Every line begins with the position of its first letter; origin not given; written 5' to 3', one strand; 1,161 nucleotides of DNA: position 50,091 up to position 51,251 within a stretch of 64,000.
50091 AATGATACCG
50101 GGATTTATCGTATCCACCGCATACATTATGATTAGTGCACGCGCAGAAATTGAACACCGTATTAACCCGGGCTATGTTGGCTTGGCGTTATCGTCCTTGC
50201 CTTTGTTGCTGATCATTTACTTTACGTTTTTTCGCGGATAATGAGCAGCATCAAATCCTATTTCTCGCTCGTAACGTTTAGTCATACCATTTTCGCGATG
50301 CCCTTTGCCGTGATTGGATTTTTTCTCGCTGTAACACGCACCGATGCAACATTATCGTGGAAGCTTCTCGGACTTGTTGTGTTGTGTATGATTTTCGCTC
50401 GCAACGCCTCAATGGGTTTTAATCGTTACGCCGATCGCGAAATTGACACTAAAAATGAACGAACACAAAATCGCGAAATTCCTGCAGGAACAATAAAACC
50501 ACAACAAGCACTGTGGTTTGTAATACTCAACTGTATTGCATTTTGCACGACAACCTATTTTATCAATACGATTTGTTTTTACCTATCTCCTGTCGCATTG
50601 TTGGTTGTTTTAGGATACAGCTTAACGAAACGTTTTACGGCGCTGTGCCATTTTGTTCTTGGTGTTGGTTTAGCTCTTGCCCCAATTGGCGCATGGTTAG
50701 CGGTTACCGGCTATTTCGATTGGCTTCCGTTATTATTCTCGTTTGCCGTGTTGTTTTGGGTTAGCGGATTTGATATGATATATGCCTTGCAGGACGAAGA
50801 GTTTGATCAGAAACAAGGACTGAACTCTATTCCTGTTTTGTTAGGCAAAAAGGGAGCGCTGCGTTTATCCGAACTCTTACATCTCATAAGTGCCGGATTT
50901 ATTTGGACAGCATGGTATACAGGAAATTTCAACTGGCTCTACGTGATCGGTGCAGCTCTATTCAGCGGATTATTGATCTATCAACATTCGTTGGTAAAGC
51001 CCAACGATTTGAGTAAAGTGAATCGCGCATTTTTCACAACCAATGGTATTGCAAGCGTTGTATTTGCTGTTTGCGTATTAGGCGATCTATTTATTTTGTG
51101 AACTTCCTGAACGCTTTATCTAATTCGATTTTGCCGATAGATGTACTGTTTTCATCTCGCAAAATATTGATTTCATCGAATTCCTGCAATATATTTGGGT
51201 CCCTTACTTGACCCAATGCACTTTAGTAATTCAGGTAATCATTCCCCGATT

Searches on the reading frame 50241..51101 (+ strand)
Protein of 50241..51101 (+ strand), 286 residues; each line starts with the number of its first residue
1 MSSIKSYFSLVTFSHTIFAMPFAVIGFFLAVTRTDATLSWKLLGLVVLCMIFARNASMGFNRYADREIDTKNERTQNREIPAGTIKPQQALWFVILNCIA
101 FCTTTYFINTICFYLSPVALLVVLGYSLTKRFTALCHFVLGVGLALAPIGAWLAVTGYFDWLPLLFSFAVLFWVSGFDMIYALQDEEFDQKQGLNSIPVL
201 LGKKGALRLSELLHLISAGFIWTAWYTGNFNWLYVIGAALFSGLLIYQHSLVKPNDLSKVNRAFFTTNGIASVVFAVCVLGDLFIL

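Call 92: search_protein_families(library=pfam, proteins=[window:50241-51101:+], max_evalue=0.001)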
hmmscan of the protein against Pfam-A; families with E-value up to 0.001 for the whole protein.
window:50241-51101:+ (286 aa): 1 family
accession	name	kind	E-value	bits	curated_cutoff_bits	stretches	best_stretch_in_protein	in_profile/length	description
PF01040.23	UbiA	-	1.9e-60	204.7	34.2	1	20-267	2-248/250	UbiA prenyltransferase family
